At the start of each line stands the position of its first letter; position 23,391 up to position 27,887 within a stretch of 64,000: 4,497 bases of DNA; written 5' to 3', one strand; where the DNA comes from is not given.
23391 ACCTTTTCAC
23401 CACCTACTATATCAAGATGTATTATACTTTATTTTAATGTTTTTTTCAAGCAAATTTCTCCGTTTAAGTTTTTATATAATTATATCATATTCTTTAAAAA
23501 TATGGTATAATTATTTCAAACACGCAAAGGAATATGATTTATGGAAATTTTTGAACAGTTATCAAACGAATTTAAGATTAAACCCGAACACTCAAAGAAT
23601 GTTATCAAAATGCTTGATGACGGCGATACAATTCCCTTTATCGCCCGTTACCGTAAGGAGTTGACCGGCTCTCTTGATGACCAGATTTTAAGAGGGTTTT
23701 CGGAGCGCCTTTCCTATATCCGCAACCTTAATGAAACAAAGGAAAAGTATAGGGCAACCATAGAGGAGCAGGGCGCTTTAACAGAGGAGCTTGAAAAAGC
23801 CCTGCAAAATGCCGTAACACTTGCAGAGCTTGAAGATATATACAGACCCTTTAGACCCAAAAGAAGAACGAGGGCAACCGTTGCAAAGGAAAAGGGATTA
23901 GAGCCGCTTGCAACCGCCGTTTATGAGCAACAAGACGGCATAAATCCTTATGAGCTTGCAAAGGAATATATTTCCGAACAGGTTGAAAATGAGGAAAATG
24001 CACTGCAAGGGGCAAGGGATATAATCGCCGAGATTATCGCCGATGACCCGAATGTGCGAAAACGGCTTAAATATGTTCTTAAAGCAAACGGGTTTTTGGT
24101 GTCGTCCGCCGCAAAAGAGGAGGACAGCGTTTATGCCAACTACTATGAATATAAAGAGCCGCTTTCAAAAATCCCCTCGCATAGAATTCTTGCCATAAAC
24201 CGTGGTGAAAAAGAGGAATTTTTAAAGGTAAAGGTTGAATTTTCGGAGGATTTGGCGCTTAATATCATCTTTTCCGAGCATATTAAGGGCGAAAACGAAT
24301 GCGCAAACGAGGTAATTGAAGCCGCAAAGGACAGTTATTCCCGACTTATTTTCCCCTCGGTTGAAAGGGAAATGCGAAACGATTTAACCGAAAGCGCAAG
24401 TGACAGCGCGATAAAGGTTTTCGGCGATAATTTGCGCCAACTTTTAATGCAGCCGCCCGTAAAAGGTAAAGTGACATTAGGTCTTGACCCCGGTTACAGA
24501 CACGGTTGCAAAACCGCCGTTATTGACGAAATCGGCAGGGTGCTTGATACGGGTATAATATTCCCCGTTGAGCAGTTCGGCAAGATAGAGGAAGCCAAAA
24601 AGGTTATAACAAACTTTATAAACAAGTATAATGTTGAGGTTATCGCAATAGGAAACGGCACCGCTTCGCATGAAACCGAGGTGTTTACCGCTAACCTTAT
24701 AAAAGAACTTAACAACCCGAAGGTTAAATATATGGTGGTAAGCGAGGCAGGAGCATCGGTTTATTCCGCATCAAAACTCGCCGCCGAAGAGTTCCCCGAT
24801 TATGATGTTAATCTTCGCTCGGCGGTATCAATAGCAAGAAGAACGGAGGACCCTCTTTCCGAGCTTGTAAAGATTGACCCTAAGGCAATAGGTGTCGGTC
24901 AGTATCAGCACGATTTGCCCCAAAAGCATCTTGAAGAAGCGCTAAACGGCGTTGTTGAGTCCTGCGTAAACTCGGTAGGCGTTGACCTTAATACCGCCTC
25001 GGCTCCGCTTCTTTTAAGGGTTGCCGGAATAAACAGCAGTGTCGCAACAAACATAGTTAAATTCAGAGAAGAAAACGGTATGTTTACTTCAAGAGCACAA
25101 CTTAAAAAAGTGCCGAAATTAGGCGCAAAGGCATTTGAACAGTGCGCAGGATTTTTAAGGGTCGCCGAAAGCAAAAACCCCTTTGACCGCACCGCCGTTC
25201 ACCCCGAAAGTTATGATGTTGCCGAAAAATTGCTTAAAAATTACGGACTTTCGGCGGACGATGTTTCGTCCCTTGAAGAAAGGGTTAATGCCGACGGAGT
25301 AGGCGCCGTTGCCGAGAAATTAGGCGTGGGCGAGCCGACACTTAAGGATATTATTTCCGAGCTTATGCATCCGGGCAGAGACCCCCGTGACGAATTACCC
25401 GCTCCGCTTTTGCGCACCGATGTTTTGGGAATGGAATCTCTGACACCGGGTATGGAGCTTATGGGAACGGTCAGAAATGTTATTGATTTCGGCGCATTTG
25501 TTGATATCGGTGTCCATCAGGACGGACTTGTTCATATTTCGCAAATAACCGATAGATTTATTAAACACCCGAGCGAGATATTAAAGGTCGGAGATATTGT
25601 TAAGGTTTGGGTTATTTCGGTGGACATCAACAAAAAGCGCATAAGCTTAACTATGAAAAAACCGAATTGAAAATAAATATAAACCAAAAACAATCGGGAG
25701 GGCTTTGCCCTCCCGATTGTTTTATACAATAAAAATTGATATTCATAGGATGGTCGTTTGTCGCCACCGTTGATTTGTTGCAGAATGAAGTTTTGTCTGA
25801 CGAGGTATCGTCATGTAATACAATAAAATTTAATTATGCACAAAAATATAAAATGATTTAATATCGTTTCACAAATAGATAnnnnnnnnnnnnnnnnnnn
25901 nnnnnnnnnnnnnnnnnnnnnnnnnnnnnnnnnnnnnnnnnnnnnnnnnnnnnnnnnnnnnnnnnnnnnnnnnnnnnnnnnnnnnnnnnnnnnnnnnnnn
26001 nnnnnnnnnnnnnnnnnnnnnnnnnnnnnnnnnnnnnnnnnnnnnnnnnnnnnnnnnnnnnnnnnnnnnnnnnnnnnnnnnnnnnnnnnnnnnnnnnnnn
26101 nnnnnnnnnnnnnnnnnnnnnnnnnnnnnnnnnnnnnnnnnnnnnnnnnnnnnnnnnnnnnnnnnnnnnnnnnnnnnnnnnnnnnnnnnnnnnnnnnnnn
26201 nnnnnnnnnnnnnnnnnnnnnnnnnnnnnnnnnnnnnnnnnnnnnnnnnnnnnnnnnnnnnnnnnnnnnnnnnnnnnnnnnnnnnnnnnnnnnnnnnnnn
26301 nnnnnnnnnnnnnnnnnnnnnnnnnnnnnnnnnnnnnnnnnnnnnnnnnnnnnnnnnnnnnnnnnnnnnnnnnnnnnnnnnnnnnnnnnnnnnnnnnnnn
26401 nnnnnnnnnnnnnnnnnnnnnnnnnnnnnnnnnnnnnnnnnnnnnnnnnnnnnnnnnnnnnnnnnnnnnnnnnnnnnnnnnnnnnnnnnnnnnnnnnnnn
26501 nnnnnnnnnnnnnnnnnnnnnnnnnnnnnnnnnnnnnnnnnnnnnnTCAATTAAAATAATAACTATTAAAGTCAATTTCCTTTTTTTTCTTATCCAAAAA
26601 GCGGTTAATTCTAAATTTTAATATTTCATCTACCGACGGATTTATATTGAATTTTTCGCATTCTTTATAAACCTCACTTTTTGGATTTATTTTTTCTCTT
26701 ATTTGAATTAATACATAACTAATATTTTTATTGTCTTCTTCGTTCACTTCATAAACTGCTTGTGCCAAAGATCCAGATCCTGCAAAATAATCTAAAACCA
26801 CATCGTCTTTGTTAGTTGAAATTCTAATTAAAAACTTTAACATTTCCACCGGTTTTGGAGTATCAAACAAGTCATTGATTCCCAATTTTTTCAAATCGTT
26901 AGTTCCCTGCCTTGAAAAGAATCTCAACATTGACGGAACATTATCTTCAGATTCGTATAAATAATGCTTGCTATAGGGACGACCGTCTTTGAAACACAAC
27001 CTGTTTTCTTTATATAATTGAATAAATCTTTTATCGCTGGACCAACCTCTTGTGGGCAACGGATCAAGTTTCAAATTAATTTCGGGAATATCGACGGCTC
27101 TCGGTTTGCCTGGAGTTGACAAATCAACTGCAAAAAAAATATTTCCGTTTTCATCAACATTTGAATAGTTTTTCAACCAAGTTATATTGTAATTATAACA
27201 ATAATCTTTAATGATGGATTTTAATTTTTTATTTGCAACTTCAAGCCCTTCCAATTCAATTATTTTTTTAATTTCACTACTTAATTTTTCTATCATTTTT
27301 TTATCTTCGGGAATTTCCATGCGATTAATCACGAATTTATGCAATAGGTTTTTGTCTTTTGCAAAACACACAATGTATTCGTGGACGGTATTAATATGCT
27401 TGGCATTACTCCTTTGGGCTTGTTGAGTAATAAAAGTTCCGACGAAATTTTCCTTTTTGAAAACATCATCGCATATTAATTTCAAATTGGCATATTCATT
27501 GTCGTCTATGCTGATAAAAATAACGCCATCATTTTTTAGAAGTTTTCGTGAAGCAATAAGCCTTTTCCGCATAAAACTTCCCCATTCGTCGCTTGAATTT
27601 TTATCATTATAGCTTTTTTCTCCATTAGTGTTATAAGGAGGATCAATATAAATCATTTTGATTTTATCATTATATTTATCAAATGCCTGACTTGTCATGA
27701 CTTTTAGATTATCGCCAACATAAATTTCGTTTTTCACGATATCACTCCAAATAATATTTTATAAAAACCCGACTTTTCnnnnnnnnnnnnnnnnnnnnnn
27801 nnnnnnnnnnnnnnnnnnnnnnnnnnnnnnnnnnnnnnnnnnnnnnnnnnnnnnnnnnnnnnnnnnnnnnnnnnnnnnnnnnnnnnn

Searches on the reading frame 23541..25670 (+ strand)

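Call 52: search_protein_families(library=pfam, proteins=[window:23541-25670:+], max_evalue=0.00001)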
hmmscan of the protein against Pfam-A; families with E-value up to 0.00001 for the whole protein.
window:23541-25670:+ (709 aa): 9 families
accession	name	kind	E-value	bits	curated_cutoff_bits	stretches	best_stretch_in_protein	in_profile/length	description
PF16921.10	Tex_YqgF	-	1.3e-52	177.9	27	1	310-434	1-124/126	Tex protein YqgF-like domain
PF12836.13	HHH_3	-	2.1e-29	101.8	27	1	476-540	1-65/65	Helix-hairpin-helix motif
PF22706.1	Tex_central_region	-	8.3e-29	101.3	27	1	134-294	4-178/178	Tex central region-like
PF09371.15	Tex_N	-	2.1e-24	85.5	32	1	1-75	1-75/75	Tex-like protein N-terminal domain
PF17674.7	HHH_9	-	1.5e-21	77.5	23.1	1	546-616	1-70/70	HHH domain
PF00575.29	S1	-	2.1e-17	63.7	22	1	636-706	4-74/74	S1 RNA binding domain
PF23459.1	S1_RRP5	-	1.4e-08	35.6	27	1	634-703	1-70/72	RRP5 S1 domain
PF14639.11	YqgF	-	3.9e-08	33.7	35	1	328-443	26-147/150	Holliday-junction resolvase-like of SPT6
PF14635.12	HHH_7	-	6.1e-07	30.2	27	1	453-541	9-103/104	Helix-hairpin-helix motif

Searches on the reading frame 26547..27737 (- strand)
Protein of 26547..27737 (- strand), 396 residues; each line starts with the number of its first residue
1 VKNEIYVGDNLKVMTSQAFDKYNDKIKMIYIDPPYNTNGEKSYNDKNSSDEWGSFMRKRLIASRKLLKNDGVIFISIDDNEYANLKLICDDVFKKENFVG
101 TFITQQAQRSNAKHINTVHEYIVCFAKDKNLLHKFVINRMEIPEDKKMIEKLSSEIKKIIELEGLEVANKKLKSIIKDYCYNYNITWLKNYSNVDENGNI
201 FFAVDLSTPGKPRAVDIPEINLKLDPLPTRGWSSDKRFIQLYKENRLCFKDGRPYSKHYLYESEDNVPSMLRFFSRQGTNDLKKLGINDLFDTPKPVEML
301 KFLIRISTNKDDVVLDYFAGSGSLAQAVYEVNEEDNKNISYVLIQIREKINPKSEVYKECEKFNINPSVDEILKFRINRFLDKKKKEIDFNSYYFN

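Call 52: search_protein_families(library=pfam, proteins=[window:26547-27737:-], max_evalue=0.00001)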
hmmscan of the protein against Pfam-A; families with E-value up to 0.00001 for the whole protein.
window:26547-27737:- (396 aa): 1 family
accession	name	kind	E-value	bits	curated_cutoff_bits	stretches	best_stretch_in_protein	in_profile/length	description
PF01555.25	N6_N4_Mtase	-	1.8e-42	146.2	26.7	1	26-350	1-215/221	DNA methylase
